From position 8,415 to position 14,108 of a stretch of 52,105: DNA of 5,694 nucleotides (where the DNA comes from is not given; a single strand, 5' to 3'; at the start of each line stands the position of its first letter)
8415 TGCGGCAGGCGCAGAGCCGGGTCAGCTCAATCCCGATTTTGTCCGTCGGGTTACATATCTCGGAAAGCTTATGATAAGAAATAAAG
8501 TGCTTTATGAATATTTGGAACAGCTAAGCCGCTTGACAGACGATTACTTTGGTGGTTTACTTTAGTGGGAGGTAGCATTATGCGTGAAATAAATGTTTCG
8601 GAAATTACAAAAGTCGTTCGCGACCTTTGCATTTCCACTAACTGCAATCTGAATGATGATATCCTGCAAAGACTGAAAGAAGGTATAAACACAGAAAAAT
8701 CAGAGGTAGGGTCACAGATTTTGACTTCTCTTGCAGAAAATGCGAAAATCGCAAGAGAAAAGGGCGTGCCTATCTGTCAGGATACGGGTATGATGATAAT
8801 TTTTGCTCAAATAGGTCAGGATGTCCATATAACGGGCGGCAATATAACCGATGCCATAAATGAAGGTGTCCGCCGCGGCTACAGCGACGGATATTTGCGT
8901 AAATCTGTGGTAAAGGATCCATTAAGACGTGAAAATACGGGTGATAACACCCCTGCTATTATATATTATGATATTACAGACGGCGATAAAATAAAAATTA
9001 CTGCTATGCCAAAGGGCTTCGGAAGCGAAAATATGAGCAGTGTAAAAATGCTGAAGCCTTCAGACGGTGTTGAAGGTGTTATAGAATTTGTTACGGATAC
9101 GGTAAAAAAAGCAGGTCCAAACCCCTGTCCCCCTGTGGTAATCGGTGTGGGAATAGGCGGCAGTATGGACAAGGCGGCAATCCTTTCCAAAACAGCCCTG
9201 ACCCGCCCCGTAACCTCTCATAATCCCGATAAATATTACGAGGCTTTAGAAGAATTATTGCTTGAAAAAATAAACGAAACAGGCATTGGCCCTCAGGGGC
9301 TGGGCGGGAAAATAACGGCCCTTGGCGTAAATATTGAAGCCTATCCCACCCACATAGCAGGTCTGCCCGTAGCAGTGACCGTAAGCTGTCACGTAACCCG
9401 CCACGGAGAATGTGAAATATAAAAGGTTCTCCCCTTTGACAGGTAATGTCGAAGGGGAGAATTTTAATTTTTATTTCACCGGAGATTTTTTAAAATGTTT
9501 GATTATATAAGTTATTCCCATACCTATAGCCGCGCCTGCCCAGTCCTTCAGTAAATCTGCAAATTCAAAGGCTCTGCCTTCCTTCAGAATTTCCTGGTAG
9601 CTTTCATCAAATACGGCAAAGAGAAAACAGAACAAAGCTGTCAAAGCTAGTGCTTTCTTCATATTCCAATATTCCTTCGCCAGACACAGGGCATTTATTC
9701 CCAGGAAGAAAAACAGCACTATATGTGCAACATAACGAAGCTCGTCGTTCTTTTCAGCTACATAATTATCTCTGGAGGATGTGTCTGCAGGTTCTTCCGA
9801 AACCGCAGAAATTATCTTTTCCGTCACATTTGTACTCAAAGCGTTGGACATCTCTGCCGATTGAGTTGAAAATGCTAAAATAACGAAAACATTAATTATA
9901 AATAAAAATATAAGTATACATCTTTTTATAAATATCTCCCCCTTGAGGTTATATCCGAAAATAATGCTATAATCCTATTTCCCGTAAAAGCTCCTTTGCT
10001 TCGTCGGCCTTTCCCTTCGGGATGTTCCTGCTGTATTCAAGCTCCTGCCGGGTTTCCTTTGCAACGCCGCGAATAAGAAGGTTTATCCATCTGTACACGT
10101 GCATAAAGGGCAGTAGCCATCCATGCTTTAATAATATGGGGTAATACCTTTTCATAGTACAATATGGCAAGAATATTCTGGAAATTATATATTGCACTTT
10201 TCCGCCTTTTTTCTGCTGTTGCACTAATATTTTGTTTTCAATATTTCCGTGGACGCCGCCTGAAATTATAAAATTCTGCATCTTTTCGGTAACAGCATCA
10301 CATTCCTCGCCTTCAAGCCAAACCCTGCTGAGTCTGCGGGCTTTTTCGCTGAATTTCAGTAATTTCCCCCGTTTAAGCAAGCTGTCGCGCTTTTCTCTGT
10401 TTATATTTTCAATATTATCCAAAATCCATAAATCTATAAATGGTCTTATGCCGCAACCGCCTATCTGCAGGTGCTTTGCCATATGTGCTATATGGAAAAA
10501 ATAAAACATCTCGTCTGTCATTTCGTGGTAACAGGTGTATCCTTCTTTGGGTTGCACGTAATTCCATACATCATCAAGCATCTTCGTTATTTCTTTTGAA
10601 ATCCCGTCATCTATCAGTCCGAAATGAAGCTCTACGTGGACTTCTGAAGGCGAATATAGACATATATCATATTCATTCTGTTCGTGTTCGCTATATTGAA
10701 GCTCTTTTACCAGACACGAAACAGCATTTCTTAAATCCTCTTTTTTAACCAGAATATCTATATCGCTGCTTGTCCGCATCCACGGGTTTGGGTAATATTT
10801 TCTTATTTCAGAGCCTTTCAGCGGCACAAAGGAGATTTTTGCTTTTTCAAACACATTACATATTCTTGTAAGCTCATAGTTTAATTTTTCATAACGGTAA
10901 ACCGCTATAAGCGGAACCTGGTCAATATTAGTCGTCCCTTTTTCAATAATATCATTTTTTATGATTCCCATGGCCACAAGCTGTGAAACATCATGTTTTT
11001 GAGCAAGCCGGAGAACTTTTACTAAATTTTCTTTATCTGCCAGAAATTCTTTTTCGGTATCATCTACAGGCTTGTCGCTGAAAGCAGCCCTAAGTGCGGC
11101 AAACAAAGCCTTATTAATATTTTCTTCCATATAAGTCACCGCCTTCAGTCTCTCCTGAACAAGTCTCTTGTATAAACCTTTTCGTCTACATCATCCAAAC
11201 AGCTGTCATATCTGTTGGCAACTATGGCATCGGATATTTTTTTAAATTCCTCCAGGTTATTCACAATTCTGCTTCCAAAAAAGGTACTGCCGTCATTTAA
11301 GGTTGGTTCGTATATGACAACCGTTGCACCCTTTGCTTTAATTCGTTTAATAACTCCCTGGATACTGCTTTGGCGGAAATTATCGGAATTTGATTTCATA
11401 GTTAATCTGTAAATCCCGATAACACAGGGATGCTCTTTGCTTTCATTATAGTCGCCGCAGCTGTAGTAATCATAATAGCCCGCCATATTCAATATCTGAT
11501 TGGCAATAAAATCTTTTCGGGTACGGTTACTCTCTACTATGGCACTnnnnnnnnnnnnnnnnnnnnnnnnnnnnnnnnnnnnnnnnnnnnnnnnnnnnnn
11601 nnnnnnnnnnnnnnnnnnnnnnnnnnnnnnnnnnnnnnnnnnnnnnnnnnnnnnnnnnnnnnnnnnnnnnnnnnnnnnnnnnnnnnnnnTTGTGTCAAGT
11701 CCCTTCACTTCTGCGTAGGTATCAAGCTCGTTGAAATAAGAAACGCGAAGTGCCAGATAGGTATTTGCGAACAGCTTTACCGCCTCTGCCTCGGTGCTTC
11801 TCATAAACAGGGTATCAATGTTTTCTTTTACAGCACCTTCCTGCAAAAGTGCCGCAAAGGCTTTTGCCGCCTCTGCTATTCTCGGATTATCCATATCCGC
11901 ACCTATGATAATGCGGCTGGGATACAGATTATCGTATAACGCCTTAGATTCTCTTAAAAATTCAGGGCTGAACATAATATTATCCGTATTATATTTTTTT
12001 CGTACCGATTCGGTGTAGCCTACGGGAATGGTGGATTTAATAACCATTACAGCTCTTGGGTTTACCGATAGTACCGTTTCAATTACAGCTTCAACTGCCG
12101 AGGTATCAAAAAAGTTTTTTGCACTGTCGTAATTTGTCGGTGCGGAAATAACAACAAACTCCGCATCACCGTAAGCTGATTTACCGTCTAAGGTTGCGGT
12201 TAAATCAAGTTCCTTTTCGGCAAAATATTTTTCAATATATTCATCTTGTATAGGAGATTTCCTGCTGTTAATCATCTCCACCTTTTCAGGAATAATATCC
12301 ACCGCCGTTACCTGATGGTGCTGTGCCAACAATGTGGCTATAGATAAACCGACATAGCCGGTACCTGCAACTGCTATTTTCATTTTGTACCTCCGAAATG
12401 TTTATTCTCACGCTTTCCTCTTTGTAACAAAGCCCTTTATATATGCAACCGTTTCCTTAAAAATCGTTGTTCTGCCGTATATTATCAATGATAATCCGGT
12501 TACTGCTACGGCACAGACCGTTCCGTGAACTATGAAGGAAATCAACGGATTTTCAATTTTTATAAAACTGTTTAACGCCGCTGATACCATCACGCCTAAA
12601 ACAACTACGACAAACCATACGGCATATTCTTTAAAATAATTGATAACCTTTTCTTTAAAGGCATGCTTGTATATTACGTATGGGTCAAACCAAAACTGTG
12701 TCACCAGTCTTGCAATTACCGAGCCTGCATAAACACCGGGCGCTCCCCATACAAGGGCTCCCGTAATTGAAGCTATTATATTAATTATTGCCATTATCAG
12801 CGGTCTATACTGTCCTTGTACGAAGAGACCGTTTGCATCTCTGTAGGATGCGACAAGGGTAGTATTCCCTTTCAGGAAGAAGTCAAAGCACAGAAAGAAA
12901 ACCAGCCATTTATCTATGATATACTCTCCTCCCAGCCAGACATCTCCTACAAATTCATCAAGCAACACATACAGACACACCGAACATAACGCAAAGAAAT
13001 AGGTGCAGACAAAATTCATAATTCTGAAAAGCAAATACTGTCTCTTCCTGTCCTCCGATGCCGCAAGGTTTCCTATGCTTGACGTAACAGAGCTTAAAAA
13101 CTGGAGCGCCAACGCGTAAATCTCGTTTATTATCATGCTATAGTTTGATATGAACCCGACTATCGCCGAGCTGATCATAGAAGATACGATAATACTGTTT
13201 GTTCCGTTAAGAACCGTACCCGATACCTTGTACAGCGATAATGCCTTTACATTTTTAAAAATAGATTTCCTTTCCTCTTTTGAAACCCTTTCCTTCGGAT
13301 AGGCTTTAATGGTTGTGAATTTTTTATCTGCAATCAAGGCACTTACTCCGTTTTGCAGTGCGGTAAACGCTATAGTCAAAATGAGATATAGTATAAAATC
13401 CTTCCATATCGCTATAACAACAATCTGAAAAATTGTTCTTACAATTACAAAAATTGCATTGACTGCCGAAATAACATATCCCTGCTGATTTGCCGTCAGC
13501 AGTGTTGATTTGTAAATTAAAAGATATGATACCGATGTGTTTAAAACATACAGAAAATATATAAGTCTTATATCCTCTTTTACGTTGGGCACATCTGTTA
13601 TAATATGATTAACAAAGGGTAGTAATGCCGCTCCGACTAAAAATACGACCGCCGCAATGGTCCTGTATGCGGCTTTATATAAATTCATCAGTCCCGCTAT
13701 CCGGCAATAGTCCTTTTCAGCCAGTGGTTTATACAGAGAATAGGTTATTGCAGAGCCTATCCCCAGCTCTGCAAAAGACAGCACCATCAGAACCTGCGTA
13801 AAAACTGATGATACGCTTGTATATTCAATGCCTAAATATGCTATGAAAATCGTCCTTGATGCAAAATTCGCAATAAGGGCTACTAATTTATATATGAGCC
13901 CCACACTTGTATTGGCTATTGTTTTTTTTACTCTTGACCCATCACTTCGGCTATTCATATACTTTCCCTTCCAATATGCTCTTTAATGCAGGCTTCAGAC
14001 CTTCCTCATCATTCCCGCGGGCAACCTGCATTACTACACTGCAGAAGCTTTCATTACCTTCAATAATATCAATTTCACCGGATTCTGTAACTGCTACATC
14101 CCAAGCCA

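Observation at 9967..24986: A 15-kb, 14-gene Wzx/Wzy polysaccharide operon with an unusual tailoring set, next to the replication origin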

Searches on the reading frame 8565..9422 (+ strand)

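Call 5: search_protein_families(library=pfam, proteins=[window:8565-9422:+], max_evalue=0.01)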
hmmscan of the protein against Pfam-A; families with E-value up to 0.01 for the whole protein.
window:8565-9422:+ (285 aa): 1 family
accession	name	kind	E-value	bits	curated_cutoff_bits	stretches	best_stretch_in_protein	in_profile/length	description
PF05681.19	Fumerase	-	8.5e-119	396.3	25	1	16-283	2-269/270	Fumarate hydratase (Fumerase)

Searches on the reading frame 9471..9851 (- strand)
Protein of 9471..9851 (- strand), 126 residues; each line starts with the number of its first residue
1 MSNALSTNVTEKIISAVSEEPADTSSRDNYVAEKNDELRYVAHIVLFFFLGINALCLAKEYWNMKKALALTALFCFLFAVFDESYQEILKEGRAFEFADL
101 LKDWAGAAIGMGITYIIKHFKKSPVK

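Call 5: search_protein_families(library=pfam, proteins=[window:9471-9851:-], max_evalue=0.01)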
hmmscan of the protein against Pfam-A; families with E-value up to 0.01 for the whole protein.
window:9471-9851:- (126 aa): 1 family
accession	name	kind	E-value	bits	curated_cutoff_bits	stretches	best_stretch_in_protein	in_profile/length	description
PF04892.17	VanZ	-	1.9e-13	51.5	30.1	1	33-117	52-125/126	VanZ like family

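Call 26: search_protein_families(library=ncbifam, proteins=[window:9471-9851:-], max_evalue=1)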
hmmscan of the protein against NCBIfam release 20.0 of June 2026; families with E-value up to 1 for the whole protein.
window:9471-9851:- (126 aa): 1 family
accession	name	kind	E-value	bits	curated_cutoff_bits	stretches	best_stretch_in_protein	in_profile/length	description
NF037970.1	vanZ_1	subfamily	1.4e-12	48.2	20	1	13-107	22-109/109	VanZ family protein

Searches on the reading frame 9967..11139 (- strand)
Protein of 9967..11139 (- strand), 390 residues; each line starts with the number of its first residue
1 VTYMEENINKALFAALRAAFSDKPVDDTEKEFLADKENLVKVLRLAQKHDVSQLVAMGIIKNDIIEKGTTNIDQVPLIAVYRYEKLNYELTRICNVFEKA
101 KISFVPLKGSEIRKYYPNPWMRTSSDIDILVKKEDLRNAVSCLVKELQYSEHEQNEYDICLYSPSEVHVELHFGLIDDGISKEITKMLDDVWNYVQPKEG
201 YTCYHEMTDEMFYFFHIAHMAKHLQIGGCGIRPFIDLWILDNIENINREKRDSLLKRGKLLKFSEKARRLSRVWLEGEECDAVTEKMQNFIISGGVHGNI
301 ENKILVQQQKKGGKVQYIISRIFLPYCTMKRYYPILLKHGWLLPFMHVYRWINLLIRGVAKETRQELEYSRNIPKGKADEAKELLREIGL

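Call 5: search_protein_families(library=pfam, proteins=[window:9967-11139:-], max_evalue=0.01)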
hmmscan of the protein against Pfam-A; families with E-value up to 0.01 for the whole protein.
window:9967-11139:- (390 aa): 2 families
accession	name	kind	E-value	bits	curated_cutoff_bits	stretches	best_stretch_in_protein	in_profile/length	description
PF14907.12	NTP_transf_5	-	7.5e-38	131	31.2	1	37-275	3-248/249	Uncharacterised nucleotidyltransferase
PF10706.15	Aminoglyc_resit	-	0.0044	17.6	21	1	121-194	32-106/149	Aminoglycoside-2''-adenylyltransferase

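Call 26: search_protein_families(library=ncbifam, proteins=[window:9967-11139:-], max_evalue=1)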
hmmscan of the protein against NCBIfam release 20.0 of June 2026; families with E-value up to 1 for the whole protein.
window:9967-11139:- (390 aa): 0 families

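Call 97: search_solved_structures(query=window:9967-11139:-, max_evalue=1)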
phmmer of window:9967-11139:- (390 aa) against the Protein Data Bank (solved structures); distinct sequences matched with E-value up to 1: 0.

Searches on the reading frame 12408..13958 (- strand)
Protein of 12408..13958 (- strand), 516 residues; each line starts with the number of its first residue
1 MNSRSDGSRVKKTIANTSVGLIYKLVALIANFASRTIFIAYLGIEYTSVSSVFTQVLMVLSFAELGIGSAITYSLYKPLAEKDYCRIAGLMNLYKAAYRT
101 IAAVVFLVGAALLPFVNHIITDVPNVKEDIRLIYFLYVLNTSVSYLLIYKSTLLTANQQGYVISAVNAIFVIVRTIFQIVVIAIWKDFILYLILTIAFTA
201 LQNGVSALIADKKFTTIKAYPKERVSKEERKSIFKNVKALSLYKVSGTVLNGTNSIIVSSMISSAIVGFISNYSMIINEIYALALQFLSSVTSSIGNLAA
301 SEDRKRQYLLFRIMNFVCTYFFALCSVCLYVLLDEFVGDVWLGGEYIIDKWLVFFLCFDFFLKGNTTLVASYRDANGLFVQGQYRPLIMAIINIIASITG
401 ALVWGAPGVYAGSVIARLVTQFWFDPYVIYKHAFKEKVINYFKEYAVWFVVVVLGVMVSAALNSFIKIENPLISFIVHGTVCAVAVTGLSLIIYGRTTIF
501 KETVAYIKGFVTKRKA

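Call 5: search_protein_families(library=pfam, proteins=[window:12408-13958:-], max_evalue=0.01)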
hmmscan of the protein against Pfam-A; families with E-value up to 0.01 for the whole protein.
window:12408-13958:- (516 aa): 0 families

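Call 26: search_protein_families(library=ncbifam, proteins=[window:12408-13958:-], max_evalue=1)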
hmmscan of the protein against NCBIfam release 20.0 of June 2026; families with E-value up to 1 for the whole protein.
window:12408-13958:- (516 aa): 0 families

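Call 27: search_protein_families(library=pfam, proteins=[window:12408-13958:-], max_evalue=10)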
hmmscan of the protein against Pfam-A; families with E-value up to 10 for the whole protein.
window:12408-13958:- (516 aa): 0 families
